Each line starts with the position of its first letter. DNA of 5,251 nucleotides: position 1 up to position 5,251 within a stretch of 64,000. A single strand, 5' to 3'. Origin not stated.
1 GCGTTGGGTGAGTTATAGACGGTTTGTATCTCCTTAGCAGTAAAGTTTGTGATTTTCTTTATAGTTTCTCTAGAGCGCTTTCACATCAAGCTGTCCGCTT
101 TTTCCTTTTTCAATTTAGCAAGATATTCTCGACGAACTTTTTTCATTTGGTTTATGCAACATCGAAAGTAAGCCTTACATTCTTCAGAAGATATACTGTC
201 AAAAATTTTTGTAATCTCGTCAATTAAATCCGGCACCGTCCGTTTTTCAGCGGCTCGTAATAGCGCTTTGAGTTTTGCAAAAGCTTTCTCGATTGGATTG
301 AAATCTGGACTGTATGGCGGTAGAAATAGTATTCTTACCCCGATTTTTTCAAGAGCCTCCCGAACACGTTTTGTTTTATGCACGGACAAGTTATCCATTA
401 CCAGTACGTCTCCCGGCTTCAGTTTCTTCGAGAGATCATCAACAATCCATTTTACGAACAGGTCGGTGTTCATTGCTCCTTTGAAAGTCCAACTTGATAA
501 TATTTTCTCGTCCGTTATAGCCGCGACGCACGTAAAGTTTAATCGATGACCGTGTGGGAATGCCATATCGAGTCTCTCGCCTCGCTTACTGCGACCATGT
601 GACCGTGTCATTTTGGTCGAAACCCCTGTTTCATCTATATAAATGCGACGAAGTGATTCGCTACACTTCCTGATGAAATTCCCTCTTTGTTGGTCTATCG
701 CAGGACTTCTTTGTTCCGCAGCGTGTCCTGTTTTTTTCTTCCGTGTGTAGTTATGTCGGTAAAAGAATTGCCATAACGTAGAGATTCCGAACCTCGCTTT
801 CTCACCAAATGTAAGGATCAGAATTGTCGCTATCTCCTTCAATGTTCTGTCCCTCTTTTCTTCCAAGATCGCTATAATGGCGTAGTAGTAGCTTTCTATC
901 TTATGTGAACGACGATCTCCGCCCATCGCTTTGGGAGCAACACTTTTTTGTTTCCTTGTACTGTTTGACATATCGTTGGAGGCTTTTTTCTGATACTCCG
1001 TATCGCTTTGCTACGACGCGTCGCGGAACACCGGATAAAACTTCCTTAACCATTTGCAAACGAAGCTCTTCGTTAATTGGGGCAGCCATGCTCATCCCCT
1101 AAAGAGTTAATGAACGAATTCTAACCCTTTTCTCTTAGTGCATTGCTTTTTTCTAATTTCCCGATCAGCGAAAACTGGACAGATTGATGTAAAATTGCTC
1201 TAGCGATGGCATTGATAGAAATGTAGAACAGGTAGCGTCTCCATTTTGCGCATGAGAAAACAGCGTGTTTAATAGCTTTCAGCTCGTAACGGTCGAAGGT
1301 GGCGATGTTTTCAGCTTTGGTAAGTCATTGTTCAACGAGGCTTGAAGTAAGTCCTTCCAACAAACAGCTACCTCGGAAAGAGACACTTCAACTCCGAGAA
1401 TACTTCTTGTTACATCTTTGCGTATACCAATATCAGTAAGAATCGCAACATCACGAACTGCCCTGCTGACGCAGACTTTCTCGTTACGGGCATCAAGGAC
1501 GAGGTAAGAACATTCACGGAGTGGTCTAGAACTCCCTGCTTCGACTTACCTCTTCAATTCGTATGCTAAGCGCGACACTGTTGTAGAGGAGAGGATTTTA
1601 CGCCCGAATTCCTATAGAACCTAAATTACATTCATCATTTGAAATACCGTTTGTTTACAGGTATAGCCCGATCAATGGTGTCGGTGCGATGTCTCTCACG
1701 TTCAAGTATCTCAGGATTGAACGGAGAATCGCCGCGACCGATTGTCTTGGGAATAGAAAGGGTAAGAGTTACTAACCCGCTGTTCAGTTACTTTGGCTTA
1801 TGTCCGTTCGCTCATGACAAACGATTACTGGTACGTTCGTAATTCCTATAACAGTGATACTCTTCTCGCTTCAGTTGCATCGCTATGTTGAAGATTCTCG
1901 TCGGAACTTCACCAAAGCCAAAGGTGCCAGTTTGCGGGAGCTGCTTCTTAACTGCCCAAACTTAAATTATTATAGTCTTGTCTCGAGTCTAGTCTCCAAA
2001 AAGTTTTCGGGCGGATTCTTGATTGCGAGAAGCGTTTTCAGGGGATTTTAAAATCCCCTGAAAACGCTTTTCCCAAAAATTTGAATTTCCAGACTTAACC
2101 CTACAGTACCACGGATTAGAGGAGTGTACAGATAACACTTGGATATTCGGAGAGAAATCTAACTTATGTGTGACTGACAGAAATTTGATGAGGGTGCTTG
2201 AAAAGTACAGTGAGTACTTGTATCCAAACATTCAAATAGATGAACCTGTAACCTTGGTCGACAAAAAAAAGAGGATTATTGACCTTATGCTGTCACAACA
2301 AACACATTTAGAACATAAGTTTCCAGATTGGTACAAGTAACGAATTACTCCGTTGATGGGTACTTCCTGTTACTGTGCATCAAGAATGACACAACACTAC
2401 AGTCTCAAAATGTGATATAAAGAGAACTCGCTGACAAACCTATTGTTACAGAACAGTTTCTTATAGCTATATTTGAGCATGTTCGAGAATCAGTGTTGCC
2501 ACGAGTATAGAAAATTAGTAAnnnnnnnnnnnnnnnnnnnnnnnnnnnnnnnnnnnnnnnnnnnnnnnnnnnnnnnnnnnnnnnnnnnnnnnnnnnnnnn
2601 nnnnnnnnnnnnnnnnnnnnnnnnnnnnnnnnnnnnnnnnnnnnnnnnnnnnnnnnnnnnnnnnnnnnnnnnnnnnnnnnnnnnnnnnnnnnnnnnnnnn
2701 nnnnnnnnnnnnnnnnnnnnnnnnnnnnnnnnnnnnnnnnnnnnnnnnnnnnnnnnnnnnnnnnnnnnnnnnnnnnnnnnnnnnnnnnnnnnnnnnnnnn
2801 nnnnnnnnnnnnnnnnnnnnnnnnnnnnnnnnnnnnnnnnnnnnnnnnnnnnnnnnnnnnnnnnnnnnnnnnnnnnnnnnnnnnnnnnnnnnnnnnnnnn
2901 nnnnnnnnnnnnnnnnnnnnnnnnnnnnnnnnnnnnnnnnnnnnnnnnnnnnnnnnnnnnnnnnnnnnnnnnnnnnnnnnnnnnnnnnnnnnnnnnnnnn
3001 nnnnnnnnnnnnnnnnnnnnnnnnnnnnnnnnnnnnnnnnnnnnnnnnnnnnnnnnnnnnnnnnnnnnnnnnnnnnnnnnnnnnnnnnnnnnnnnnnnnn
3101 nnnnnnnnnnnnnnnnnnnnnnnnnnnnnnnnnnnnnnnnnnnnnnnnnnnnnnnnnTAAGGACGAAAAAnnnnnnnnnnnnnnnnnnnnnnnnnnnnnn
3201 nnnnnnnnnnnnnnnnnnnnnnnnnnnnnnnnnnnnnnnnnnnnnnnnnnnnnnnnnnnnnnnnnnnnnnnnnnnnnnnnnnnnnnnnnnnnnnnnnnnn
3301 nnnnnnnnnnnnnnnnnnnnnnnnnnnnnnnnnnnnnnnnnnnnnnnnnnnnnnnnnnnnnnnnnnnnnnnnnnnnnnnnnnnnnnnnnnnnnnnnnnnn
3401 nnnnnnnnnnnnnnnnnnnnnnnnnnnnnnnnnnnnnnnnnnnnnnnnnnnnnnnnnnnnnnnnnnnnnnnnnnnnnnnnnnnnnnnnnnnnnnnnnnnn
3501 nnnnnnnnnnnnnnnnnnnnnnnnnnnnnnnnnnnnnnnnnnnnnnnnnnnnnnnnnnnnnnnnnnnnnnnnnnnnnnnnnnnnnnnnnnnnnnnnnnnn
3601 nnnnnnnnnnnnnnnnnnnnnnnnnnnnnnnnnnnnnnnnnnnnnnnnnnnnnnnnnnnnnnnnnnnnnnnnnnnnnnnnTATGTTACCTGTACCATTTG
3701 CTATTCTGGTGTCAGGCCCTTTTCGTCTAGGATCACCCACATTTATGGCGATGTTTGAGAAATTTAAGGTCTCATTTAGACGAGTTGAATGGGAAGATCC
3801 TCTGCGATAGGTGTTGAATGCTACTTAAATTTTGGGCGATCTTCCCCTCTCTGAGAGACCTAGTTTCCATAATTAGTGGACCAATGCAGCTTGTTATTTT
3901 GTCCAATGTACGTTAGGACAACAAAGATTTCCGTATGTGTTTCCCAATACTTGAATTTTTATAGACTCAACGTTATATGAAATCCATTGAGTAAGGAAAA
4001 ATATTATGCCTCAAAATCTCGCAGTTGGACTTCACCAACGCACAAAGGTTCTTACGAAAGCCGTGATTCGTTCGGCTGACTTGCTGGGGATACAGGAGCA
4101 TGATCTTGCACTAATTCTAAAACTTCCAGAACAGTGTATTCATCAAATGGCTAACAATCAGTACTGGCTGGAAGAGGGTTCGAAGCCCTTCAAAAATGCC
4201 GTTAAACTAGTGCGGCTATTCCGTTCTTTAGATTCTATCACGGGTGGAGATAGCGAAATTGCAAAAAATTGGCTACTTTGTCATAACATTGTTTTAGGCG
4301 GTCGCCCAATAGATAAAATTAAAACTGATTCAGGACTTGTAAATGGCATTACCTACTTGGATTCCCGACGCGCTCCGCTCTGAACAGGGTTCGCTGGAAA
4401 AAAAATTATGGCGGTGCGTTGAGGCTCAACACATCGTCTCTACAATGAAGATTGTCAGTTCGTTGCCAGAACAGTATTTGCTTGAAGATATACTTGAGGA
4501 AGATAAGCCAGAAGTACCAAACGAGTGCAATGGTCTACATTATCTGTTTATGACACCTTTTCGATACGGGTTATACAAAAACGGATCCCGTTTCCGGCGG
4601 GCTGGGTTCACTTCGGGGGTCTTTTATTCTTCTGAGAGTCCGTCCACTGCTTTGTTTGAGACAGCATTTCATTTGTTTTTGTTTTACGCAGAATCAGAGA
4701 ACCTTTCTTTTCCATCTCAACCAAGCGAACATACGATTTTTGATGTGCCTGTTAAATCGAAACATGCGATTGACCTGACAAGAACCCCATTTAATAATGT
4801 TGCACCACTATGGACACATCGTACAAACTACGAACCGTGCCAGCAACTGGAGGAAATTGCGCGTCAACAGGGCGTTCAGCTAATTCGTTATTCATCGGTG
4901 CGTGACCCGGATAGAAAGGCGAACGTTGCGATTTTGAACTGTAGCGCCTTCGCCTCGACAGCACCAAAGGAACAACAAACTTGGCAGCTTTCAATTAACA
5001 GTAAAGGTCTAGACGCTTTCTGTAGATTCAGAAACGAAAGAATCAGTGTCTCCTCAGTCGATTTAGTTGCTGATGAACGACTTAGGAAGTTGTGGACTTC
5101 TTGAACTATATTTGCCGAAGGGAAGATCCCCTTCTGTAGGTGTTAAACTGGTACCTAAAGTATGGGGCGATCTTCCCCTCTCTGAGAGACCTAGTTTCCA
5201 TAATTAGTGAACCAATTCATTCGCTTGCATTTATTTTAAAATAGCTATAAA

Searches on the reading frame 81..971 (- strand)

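Call 19: search_protein_families(library=pfam, proteins=[window:81-971:-], max_evalue=0.001)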
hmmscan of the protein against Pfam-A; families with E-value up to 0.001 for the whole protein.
window:81-971:- (296 aa): 1 family
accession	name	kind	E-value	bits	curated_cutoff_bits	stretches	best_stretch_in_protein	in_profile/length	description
PF13358.12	DDE_3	-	3.3e-32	111.8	28.6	1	110-245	3-141/146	DDE superfamily endonuclease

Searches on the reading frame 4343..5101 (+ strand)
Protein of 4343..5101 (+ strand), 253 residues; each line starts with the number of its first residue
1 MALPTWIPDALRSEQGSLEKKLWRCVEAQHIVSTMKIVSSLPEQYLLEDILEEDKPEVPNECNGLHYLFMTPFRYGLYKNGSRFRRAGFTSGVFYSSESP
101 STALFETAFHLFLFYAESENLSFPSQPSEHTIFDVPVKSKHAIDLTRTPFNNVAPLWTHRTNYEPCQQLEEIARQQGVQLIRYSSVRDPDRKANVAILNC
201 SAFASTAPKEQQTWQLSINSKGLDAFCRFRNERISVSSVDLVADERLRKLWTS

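Call 73: search_protein_families(library=pfam, proteins=[window:4343-5101:+], max_evalue=1)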
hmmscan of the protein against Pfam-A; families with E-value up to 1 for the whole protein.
window:4343-5101:+ (253 aa): 2 families
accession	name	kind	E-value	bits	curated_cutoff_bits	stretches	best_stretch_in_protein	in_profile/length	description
PF08808.17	RES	-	1e-28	100.8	23.2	1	63-217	6-155/157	RES domain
PF16482.11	Staufen_C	-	0.041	14.5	27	1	161-202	39-79/111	Staufen C-terminal domain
